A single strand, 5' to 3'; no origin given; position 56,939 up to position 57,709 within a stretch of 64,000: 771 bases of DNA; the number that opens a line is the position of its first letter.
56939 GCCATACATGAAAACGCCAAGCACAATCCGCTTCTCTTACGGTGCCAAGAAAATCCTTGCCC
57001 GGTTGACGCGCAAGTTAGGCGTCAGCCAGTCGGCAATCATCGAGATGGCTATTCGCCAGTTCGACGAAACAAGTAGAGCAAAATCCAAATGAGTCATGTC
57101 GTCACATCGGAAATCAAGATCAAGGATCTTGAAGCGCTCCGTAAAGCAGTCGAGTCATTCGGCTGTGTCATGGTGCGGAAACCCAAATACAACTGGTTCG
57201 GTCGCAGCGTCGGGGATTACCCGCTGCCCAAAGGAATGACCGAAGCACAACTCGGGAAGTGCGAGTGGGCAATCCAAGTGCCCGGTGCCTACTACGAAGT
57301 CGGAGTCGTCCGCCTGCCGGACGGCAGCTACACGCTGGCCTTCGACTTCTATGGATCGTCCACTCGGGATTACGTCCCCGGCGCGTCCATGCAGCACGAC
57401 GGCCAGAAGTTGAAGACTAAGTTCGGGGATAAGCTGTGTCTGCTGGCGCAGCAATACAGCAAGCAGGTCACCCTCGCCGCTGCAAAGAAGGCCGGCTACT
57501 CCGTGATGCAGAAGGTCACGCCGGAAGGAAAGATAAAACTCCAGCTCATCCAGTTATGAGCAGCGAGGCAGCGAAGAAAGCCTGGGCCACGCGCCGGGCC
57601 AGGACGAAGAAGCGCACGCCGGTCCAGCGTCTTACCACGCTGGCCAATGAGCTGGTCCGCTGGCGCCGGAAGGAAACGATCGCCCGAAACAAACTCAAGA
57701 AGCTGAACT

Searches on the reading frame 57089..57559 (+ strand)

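Call 72: search_protein_families(library=phrogs, proteins=[window:57089-57559:+], max_evalue=0.01)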
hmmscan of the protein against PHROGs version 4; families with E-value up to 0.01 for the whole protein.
window:57089-57559:+ (156 aa): 1 family
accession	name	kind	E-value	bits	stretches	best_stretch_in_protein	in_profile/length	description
phrog_20456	-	unknown function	0.00096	20.4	0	118-151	86-120/126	-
